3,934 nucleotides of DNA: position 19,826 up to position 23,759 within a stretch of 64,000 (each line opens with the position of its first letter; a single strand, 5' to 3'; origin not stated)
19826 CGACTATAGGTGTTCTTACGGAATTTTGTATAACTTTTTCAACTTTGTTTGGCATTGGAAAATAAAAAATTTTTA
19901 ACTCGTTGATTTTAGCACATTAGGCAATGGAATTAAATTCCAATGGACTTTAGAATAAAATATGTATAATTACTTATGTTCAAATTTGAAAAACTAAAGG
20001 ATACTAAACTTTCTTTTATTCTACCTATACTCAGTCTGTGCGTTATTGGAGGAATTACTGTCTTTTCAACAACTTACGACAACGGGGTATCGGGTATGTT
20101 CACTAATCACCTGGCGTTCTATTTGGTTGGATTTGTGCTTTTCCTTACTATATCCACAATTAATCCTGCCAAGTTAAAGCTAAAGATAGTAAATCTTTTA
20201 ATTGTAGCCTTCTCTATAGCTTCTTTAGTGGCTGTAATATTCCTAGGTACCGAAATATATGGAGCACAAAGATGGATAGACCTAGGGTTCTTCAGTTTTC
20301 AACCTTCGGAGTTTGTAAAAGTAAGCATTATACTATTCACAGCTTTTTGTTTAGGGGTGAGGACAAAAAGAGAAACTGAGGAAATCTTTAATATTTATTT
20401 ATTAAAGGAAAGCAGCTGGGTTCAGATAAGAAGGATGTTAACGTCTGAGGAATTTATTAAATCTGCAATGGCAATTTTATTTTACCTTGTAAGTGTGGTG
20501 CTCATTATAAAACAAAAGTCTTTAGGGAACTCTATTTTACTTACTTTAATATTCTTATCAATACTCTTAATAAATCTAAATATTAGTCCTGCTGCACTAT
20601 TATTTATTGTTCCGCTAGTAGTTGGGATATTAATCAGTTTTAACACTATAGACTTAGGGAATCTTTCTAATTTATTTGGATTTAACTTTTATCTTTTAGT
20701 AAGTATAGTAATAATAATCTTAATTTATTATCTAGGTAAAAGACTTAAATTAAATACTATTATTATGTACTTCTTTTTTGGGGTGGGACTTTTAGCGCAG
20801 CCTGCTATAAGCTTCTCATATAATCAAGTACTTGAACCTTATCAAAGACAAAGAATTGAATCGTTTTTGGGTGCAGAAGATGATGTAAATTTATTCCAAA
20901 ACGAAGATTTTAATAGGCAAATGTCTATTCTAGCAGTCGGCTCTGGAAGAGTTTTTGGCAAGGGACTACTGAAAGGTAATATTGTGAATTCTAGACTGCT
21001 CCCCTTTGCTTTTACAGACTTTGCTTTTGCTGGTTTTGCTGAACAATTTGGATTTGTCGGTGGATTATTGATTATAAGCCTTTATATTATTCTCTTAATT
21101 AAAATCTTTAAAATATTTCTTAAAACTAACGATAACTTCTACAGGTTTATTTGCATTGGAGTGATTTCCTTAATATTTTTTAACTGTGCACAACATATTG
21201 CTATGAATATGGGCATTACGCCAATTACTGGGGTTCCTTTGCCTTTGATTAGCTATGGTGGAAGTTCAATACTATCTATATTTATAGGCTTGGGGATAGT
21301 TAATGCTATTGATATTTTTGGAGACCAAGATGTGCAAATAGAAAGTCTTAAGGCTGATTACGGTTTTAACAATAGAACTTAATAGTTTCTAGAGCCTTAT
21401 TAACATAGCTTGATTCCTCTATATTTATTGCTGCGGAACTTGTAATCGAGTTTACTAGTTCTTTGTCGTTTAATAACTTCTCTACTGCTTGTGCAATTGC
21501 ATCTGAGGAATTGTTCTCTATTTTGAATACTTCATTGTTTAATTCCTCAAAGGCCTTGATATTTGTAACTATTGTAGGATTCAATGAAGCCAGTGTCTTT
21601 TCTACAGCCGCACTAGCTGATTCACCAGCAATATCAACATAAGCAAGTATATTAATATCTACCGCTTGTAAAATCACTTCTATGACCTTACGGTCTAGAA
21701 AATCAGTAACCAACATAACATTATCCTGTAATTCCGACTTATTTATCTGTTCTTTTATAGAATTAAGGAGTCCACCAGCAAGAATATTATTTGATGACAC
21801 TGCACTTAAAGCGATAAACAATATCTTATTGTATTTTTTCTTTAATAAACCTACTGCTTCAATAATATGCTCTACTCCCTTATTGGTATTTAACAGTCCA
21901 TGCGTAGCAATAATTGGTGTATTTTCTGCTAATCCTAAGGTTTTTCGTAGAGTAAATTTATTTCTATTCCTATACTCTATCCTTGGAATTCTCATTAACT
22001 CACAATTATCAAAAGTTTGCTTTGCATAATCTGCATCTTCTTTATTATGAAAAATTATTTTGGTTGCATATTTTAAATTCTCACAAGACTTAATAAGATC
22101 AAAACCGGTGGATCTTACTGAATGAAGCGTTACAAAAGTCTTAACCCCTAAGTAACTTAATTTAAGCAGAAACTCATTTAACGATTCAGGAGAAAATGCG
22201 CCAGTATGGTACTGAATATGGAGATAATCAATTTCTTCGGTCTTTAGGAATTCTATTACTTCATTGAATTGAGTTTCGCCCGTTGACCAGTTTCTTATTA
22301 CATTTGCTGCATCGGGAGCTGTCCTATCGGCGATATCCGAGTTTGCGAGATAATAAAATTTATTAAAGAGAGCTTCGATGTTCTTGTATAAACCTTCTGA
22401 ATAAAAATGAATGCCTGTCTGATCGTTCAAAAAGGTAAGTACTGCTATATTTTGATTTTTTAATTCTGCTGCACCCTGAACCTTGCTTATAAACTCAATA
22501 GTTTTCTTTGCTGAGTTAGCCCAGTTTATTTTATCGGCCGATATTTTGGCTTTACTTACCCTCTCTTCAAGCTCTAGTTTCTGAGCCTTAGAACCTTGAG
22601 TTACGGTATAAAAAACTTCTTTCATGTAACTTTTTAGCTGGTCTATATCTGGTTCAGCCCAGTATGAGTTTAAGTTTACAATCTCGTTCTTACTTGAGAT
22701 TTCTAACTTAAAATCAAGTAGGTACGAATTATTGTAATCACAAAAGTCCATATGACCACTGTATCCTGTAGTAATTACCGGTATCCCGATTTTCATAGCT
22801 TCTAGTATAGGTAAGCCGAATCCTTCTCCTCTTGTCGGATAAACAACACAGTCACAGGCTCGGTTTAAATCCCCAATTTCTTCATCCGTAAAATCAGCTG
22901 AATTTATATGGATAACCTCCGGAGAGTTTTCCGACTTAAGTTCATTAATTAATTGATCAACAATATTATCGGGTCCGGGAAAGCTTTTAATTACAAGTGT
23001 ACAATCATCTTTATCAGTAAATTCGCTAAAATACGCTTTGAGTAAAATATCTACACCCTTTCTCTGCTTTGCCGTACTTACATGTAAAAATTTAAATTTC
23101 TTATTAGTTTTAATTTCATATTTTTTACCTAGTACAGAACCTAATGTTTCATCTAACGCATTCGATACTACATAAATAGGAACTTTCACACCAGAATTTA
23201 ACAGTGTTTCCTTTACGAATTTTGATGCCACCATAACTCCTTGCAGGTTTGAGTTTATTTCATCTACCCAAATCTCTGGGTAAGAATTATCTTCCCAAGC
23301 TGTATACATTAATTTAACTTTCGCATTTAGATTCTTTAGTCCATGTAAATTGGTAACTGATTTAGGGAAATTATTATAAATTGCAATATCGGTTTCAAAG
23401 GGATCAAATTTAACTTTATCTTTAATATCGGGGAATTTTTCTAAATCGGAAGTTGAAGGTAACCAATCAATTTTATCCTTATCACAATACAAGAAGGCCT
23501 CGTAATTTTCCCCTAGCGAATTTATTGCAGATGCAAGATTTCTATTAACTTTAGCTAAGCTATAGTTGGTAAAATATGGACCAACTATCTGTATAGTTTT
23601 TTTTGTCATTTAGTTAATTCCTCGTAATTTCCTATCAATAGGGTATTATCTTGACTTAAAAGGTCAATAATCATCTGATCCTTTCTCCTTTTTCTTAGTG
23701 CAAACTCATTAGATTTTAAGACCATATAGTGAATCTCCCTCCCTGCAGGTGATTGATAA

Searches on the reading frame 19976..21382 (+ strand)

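Call 61: search_protein_families(library=pfam, proteins=[window:19976-21382:+], max_evalue=0.001)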
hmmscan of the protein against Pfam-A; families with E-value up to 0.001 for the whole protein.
window:19976-21382:+ (468 aa): 1 family
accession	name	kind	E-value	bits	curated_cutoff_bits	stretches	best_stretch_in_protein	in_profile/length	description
PF01098.24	FTSW_RODA_SPOVE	-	1.3e-66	225.5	26.4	2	240-446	158-351/356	Cell cycle protein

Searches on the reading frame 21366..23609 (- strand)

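Call 61: search_protein_families(library=pfam, proteins=[window:21366-23609:-], max_evalue=0.001)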
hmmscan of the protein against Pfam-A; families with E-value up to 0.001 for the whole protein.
window:21366-23609:- (747 aa): 3 families
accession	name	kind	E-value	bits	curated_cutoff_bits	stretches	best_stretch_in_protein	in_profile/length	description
PF00534.26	Glycos_transf_1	-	6.9e-29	101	26.4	2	168-299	12-141/172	Glycosyl transferases group 1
PF13692.12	Glyco_trans_1_4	-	4.3e-25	89.1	27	2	173-290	3-115/142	Glycosyl transferases group 1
PF20706.3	GT4-conflict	-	6.9e-10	38.9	26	1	165-291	191-321/385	Family 4 Glycosyltransferase in conflict systems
